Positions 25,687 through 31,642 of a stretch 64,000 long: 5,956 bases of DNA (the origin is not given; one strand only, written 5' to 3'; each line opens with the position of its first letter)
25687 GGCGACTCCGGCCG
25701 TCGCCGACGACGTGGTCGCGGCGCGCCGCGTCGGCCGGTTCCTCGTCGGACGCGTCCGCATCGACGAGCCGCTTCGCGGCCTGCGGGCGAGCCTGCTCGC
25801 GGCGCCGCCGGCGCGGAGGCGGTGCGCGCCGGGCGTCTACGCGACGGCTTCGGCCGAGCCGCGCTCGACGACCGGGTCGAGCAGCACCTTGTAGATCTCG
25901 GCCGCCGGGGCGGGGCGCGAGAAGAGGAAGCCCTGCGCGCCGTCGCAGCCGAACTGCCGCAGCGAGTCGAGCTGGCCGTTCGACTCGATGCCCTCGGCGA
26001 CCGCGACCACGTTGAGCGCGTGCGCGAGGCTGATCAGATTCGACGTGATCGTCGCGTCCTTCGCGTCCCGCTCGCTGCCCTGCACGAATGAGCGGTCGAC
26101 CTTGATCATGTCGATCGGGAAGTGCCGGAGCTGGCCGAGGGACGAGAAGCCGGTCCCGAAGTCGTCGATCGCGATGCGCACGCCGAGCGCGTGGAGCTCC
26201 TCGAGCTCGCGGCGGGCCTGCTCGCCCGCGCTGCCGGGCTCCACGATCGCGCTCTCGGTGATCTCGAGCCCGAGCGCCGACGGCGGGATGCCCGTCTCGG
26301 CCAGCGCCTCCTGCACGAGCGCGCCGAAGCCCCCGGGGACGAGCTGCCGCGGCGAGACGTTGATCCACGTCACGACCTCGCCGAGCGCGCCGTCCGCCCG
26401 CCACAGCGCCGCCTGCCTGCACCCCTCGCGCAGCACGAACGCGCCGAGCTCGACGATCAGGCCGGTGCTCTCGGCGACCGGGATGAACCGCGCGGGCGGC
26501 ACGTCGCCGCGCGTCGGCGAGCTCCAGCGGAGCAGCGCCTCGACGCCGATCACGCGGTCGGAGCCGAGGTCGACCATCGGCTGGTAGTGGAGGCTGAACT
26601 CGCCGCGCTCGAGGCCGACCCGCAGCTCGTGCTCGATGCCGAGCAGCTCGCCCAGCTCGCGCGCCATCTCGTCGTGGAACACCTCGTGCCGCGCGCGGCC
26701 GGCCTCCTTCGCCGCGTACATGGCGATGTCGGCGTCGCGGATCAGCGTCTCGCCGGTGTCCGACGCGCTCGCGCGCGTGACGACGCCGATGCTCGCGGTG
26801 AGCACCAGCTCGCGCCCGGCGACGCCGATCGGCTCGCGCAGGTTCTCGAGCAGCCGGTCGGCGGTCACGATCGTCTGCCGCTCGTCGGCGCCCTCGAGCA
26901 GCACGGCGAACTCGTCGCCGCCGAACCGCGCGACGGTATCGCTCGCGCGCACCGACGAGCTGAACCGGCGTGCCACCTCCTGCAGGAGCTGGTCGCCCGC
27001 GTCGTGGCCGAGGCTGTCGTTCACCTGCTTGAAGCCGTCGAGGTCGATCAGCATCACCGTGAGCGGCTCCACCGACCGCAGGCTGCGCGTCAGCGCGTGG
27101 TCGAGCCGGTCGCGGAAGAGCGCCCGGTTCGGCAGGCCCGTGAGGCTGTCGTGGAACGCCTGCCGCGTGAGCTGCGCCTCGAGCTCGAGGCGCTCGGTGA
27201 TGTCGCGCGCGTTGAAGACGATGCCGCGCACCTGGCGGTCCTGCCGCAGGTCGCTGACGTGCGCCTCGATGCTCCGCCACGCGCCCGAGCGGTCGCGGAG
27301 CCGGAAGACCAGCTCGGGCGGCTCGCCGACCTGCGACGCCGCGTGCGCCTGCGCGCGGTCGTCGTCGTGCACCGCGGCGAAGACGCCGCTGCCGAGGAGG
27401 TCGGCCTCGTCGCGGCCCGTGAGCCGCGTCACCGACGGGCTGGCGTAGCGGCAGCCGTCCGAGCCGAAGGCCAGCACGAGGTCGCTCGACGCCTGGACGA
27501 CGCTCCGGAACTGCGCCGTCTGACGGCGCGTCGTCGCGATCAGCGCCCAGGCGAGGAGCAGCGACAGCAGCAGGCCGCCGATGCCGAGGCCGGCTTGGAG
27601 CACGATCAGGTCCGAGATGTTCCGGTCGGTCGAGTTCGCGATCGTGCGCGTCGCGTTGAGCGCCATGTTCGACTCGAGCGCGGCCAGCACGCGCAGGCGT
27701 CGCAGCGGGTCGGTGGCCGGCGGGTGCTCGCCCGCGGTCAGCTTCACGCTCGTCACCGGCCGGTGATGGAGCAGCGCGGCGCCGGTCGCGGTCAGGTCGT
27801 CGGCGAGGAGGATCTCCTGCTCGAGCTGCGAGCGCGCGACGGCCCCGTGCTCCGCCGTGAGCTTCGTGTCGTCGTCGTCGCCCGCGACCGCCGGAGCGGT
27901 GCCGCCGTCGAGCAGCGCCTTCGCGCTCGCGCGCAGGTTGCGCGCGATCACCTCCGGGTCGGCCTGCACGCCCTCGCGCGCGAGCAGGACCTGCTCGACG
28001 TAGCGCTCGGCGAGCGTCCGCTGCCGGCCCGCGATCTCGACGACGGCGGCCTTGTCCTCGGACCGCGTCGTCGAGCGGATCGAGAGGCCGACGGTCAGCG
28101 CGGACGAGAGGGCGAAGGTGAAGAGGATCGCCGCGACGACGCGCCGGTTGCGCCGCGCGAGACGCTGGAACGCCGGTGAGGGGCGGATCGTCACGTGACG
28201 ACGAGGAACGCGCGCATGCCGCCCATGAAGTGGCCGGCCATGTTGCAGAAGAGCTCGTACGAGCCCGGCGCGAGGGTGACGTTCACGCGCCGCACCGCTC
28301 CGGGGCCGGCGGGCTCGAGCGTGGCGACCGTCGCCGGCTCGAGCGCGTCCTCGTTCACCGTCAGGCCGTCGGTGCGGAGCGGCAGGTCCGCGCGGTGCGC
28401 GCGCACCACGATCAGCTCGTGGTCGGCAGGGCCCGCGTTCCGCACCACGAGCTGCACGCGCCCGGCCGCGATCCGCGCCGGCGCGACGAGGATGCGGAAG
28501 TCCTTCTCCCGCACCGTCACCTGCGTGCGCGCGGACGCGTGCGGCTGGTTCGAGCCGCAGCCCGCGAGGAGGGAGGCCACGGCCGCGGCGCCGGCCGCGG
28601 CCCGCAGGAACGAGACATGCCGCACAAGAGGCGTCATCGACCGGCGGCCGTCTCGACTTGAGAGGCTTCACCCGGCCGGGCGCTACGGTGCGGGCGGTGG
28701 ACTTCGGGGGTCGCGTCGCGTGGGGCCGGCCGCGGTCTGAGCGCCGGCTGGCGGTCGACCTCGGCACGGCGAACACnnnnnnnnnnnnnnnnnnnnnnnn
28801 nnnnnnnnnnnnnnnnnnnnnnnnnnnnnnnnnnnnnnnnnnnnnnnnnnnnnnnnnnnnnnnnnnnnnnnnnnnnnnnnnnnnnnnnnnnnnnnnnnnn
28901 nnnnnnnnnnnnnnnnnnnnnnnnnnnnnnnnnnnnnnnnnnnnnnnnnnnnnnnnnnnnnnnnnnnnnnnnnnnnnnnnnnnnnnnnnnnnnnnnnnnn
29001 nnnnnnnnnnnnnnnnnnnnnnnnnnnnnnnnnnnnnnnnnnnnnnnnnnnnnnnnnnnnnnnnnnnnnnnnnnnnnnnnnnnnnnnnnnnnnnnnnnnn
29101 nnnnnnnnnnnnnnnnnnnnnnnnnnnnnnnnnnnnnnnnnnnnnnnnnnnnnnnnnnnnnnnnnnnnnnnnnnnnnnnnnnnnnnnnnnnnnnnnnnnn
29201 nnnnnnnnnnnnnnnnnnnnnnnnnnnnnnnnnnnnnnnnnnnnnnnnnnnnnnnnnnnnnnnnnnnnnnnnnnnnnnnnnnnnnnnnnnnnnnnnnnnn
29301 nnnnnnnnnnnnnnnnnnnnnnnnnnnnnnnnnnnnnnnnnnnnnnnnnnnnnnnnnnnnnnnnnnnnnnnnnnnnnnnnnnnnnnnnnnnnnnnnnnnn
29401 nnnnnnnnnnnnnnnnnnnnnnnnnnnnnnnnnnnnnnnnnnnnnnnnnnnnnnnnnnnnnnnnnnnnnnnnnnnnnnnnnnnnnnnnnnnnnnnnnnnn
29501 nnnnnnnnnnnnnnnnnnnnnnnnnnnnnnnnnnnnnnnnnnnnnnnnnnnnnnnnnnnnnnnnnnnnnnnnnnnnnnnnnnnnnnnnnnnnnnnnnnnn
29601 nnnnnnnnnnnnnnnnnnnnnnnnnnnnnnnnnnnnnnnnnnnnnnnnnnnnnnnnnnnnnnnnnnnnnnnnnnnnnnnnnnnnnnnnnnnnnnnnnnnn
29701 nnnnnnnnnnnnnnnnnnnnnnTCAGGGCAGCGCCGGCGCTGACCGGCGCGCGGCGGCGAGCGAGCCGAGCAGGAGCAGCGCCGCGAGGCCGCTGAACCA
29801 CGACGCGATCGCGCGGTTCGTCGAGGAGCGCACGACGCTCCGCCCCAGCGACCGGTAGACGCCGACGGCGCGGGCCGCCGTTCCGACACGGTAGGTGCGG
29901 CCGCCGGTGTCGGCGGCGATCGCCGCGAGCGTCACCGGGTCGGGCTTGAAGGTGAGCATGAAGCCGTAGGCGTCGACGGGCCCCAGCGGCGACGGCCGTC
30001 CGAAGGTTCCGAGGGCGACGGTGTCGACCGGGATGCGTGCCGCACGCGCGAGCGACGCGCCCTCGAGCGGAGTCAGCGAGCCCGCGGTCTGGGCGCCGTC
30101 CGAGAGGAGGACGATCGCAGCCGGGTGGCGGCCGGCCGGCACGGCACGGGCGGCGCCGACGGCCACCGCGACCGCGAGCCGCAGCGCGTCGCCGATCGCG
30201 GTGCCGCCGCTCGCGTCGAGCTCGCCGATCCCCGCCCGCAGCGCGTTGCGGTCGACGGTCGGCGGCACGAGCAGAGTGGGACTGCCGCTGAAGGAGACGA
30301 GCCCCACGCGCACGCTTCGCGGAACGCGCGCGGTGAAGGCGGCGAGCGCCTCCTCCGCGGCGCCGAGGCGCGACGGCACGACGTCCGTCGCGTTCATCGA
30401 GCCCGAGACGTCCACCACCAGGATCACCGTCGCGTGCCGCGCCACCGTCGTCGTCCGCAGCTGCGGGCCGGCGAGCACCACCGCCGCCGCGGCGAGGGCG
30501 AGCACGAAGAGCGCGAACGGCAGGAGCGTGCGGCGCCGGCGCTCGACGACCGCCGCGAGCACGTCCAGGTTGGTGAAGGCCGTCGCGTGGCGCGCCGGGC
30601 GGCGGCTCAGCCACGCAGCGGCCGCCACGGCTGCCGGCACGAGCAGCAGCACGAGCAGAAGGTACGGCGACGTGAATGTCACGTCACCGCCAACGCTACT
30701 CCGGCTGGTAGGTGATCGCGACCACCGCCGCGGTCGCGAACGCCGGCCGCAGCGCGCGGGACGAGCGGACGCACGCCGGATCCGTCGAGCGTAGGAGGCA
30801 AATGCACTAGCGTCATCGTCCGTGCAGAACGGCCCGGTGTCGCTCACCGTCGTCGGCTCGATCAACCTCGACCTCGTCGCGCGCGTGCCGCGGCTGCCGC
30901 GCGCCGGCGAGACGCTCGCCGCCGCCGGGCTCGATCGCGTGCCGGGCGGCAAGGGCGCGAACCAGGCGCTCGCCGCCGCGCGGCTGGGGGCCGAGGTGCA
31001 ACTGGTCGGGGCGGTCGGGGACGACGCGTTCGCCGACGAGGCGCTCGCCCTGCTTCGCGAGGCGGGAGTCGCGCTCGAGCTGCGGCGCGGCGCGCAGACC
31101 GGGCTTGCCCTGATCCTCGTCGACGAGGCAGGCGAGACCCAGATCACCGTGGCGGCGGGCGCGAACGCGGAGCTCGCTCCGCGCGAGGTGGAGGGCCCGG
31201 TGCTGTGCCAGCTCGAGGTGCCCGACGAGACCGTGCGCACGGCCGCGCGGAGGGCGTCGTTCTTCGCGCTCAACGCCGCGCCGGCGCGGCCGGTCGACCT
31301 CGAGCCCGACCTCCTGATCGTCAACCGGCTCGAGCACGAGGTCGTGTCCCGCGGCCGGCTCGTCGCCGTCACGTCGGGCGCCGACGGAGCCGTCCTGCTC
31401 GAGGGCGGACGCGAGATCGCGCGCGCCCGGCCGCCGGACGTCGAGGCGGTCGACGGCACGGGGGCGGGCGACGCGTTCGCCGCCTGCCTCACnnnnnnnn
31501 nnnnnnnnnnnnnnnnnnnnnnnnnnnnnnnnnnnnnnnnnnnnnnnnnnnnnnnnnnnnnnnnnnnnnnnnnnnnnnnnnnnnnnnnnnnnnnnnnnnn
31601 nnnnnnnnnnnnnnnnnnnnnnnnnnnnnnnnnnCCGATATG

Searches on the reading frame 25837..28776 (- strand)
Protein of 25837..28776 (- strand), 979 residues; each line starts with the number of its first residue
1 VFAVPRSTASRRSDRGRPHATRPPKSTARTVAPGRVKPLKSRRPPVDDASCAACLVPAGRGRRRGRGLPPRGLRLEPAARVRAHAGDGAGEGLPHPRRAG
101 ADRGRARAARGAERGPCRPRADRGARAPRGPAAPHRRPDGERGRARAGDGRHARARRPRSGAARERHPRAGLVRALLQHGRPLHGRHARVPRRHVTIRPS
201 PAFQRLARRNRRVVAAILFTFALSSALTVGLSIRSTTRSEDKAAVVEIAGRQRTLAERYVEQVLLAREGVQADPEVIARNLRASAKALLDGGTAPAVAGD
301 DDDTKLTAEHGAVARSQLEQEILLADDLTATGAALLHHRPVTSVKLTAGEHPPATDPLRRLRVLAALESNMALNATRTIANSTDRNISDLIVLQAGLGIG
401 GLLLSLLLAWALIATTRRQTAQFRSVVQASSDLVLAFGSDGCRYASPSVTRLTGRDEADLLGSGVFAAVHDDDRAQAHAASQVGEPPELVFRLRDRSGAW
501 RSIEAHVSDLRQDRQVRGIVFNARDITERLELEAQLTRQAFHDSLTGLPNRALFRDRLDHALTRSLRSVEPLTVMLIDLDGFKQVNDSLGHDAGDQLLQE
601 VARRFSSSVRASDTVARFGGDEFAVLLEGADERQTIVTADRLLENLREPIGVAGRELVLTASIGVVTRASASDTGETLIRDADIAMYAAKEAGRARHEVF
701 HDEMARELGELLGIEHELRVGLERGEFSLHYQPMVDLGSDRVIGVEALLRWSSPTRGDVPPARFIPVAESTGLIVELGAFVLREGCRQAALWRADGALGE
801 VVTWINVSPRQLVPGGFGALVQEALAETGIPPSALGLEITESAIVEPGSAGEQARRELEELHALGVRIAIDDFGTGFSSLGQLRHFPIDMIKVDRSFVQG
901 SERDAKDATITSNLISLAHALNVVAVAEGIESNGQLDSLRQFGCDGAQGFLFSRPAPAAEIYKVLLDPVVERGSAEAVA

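Call 55: search_protein_families(library=pfam, proteins=[window:25837-28776:-], max_evalue=0.0001)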
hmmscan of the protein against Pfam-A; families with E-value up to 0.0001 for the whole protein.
window:25837-28776:- (979 aa): 5 families
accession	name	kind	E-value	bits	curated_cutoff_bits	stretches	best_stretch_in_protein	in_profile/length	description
PF00563.25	EAL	-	5.5e-70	235.8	31.3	1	717-955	3-236/236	EAL domain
PF00990.26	GGDEF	-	4.2e-49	166.8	23.8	1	540-695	1-160/161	Diguanylate cyclase, GGDEF domain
PF08447.18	PAS_3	-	1.3e-06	29.1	25.6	1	444-510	3-75/89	PAS fold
PF08448.16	PAS_4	-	1.4e-05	25.7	23.1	1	429-529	3-108/110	PAS fold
PF00989.32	PAS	-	3.7e-05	24.1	22.6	0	422-526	2-113/113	PAS fold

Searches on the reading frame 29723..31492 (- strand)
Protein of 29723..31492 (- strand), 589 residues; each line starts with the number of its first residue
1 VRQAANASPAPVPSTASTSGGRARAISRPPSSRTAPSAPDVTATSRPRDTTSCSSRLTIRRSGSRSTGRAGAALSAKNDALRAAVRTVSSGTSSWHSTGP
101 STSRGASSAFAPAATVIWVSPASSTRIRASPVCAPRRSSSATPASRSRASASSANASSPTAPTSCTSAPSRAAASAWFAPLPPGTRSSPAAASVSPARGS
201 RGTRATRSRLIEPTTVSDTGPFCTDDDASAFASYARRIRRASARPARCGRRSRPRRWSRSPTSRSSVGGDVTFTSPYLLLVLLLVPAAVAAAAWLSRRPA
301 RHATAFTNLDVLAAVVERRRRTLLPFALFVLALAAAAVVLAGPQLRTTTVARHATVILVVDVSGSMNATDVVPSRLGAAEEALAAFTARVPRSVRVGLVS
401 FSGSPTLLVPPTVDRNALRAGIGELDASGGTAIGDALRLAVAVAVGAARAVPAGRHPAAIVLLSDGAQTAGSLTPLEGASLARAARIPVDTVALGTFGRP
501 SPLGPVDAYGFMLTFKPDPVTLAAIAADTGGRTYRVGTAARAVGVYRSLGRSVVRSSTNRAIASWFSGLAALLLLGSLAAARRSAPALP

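Call 55: search_protein_families(library=pfam, proteins=[window:29723-31492:-], max_evalue=0.0001)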
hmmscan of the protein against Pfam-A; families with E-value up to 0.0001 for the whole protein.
window:29723-31492:- (589 aa): 4 families
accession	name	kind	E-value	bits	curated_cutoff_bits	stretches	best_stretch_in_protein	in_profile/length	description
PF13519.12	VWA_2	-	6.5e-23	81.8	27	1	356-466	1-106/107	von Willebrand factor type A domain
PF00092.34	VWA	-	1.1e-12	48.9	23.8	1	356-494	2-139/174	von Willebrand factor type A domain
PF13768.12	VWA_3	-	2.6e-05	24.8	27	1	355-498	2-137/155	von Willebrand factor type A domain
PF07584.16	BatA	-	5.8e-05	23.9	25.9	1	272-343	3-77/77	Aerotolerance regulator N-terminal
